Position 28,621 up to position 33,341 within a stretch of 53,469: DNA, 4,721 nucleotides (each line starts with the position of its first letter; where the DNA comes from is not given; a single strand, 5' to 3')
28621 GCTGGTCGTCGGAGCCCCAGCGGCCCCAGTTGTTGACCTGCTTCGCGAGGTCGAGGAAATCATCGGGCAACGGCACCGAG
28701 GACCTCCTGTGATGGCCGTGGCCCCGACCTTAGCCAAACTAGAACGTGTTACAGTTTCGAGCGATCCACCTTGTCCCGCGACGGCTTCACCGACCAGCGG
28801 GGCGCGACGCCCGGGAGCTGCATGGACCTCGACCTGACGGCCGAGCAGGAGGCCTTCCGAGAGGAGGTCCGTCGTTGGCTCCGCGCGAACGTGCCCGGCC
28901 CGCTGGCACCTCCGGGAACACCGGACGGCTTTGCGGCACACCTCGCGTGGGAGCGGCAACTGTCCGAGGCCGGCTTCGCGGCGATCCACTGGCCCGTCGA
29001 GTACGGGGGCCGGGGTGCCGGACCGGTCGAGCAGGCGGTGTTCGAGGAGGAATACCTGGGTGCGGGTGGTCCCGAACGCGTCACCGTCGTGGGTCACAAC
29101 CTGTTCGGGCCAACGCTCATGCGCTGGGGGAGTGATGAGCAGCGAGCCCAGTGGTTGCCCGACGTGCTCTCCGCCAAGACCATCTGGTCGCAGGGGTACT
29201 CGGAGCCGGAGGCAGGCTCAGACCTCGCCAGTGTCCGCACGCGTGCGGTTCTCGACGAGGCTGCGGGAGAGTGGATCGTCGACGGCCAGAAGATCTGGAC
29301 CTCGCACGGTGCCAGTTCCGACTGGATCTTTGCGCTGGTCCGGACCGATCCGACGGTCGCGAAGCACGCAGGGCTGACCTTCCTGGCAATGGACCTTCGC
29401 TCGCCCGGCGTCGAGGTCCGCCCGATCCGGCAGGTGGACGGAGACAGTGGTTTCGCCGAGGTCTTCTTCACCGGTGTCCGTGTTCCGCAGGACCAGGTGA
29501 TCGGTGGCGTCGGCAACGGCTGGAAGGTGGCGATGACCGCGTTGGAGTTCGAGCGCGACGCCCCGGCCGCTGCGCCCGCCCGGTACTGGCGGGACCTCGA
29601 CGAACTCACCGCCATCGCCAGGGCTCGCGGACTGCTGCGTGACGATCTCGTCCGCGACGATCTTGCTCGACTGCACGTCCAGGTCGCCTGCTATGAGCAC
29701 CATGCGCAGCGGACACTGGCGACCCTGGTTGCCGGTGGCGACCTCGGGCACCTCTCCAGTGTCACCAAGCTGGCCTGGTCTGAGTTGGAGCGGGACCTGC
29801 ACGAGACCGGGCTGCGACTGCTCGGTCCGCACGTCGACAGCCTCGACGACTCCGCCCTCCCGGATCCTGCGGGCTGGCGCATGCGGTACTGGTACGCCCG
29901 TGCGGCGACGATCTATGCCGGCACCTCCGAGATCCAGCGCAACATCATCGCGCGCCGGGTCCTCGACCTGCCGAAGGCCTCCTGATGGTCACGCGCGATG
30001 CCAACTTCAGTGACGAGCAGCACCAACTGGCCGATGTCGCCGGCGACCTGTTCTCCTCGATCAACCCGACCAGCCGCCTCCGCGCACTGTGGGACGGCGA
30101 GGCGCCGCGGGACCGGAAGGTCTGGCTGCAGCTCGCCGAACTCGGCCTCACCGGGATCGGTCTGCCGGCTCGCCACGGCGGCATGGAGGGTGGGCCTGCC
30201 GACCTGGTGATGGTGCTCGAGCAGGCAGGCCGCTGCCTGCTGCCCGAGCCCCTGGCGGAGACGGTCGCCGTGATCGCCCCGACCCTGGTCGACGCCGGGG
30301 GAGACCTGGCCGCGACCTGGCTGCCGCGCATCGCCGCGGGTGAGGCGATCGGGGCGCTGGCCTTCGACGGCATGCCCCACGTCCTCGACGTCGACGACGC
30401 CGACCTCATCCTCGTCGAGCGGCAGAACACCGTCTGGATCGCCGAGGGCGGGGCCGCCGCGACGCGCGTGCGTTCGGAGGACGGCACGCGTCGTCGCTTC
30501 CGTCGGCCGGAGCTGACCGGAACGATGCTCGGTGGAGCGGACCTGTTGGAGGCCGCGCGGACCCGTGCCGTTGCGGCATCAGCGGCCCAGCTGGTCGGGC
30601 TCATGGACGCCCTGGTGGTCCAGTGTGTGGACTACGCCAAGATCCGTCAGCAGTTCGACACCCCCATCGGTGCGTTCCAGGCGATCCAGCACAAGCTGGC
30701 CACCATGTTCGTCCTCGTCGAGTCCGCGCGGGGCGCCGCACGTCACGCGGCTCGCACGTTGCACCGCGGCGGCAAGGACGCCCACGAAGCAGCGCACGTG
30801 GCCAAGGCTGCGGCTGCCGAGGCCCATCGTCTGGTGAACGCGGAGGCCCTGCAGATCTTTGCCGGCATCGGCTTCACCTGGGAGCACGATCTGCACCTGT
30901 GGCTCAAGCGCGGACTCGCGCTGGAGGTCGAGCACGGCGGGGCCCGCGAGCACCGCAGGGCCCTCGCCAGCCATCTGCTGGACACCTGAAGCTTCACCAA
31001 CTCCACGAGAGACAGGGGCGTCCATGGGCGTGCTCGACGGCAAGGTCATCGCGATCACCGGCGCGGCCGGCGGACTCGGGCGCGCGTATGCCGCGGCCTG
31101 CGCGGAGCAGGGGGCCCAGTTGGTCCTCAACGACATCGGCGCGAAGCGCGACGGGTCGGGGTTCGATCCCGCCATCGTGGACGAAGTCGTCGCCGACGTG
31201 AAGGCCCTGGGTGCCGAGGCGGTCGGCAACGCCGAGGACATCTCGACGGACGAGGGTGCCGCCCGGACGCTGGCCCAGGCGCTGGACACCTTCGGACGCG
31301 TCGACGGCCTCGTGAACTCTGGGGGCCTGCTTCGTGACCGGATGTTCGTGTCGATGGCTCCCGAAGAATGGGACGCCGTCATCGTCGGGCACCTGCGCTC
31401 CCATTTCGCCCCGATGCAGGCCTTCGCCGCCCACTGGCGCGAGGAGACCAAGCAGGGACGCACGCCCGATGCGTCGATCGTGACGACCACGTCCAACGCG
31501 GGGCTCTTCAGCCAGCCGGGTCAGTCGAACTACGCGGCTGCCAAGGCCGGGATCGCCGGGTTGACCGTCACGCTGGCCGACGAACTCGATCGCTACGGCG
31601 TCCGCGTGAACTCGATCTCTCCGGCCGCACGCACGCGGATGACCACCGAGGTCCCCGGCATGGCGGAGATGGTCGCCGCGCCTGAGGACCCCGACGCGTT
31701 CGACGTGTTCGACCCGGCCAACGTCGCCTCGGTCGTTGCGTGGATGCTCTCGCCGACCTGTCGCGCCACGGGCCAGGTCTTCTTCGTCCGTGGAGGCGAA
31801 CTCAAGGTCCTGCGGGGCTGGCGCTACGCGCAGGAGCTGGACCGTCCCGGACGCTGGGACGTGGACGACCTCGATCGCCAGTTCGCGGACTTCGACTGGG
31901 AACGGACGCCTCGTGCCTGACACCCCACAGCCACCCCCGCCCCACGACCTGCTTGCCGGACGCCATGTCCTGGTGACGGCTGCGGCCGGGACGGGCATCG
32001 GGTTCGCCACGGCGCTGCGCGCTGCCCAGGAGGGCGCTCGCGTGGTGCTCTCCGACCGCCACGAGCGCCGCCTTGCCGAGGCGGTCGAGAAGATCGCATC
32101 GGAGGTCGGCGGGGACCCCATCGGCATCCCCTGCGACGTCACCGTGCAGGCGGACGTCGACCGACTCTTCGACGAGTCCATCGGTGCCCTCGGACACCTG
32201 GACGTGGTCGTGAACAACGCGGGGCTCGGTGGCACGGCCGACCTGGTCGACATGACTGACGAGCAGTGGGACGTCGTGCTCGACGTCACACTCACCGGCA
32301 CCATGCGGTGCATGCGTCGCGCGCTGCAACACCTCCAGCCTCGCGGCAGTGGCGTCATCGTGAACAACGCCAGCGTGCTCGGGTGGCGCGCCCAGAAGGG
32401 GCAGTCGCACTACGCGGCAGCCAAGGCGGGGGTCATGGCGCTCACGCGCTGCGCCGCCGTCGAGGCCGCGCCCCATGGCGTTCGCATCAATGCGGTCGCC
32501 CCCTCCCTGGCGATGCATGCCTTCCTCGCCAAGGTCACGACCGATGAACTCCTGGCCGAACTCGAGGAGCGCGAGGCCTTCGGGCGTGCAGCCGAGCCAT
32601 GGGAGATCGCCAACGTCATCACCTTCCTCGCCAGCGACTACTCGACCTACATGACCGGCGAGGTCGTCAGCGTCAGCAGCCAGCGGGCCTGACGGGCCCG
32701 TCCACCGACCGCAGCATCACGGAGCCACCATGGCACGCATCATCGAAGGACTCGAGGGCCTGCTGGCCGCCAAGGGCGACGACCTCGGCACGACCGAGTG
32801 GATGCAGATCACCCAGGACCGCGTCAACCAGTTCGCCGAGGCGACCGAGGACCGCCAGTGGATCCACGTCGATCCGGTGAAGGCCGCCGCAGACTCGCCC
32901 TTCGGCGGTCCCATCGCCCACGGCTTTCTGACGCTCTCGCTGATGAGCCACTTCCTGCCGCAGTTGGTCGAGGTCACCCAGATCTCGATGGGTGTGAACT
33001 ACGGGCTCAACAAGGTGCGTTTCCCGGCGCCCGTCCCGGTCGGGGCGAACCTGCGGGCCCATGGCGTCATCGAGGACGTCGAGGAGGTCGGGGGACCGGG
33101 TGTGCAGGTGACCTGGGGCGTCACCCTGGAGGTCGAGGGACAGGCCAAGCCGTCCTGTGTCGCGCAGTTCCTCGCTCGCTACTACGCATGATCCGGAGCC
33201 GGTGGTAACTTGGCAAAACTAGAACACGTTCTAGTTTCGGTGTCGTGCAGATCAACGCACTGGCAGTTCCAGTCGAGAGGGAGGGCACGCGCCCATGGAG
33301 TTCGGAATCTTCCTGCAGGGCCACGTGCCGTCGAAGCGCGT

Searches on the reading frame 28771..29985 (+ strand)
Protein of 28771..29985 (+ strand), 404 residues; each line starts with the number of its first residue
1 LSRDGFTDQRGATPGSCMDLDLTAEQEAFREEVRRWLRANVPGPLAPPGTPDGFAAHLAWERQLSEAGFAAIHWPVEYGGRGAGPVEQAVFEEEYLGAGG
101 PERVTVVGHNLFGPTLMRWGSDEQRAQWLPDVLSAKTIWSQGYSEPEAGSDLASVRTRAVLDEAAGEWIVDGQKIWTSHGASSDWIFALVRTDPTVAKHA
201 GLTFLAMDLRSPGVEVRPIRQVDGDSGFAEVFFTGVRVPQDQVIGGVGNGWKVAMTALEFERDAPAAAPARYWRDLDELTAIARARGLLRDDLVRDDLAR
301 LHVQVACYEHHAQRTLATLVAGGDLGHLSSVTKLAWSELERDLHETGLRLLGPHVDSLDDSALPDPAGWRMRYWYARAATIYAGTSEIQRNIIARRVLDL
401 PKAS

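Call 36: search_protein_families(library=pfam, proteins=[window:28771-29985:+], max_evalue=0.1)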
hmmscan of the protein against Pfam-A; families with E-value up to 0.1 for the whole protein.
window:28771-29985:+ (404 aa): 4 families
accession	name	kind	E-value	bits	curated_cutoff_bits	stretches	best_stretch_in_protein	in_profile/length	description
PF02771.21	Acyl-CoA_dh_N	-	2.1e-20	73.6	22.9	1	23-134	1-111/113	Acyl-CoA dehydrogenase, N-terminal domain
PF00441.29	Acyl-CoA_dh_1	-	3.7e-18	66.5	22.4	1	248-398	1-150/150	Acyl-CoA dehydrogenase, C-terminal domain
PF02770.24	Acyl-CoA_dh_M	-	4.9e-18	65.5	33.3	1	142-234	3-95/97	Acyl-CoA dehydrogenase, middle domain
PF14749.11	Acyl-CoA_ox_N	-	0.00036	21.5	25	1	101-137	83-119/120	Acyl-coenzyme A oxidase N-terminal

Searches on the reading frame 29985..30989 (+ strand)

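Call 36: search_protein_families(library=pfam, proteins=[window:29985-30989:+], max_evalue=0.1)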
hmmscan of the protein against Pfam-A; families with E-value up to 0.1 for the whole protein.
window:29985-30989:+ (334 aa): 2 families
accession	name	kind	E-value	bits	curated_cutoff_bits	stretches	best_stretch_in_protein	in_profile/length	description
PF00441.29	Acyl-CoA_dh_1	-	3.4e-22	79.7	22.4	1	198-329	17-147/150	Acyl-CoA dehydrogenase, C-terminal domain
PF02771.21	Acyl-CoA_dh_N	-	1.2e-10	42.2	22.9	1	10-120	2-113/113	Acyl-CoA dehydrogenase, N-terminal domain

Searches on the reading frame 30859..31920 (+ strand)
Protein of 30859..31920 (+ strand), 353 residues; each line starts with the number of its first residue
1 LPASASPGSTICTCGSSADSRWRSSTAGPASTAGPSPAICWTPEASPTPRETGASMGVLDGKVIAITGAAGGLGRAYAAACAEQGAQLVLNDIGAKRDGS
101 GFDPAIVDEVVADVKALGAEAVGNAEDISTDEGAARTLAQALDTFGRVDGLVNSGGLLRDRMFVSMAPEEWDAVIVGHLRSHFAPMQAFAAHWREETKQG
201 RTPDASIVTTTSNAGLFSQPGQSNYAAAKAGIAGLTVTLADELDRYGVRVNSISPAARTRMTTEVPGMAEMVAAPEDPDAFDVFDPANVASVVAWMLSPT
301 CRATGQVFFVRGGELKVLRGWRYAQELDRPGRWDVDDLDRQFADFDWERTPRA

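Call 36: search_protein_families(library=pfam, proteins=[window:30859-31920:+], max_evalue=0.1)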
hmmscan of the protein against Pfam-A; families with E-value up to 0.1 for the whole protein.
window:30859-31920:+ (353 aa): 4 families
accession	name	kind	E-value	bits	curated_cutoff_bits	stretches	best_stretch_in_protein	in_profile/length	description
PF00106.31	adh_short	-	9.5e-37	126.8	26.6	1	62-264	1-189/195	short chain dehydrogenase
PF13561.12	adh_short_C2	-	3e-36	125.6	27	1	68-313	1-234/236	Enoyl-(Acyl carrier protein) reductase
PF08659.16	KR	-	3.7e-15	56.7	22.6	1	65-235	4-159/180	KR domain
PF23441.1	SDR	-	0.03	14.2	27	1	64-257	10-193/258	SDR-like rossmann domain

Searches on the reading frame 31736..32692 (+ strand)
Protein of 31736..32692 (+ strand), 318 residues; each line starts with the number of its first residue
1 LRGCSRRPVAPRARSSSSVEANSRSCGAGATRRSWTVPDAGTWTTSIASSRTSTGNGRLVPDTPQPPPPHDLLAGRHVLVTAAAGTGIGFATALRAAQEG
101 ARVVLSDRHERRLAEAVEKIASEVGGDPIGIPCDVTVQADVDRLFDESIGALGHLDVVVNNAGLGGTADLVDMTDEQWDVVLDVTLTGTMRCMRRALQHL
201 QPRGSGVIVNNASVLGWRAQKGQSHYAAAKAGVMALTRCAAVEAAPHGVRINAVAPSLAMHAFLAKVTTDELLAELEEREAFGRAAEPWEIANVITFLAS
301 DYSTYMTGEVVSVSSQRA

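Call 37: search_protein_families(library=pfam, proteins=[window:31736-32692:+], max_evalue=0.01)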
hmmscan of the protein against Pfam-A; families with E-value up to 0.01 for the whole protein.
window:31736-32692:+ (318 aa): 4 families
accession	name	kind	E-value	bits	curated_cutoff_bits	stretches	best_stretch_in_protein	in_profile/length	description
PF13561.12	adh_short_C2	-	8.2e-62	209.3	27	1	83-313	3-231/236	Enoyl-(Acyl carrier protein) reductase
PF00106.31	adh_short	-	5.6e-49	166.7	26.6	1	77-262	2-185/195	short chain dehydrogenase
PF08659.16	KR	-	2.5e-12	47.5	22.6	1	79-239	4-162/180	KR domain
PF00107.32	ADH_zinc_N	-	8.1e-05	23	31.8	1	87-209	1-88/129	Zinc-binding dehydrogenase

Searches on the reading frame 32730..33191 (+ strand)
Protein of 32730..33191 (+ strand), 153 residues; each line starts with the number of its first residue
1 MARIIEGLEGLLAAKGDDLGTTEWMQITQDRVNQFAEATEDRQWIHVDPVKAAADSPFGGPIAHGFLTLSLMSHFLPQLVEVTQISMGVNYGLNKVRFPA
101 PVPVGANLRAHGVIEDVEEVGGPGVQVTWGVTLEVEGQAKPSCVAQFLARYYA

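Call 37: search_protein_families(library=pfam, proteins=[window:32730-33191:+], max_evalue=0.01)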
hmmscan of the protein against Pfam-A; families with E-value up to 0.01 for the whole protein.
window:32730-33191:+ (153 aa): 2 families
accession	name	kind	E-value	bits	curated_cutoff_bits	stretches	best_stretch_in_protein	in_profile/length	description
PF01575.25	MaoC_dehydratas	-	5.2e-25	87.9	27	1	15-126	6-114/123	MaoC like domain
PF13452.11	FAS1_DH_region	-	0.00018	22.1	22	1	18-127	6-113/132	FAS1-like, dehydratase domain region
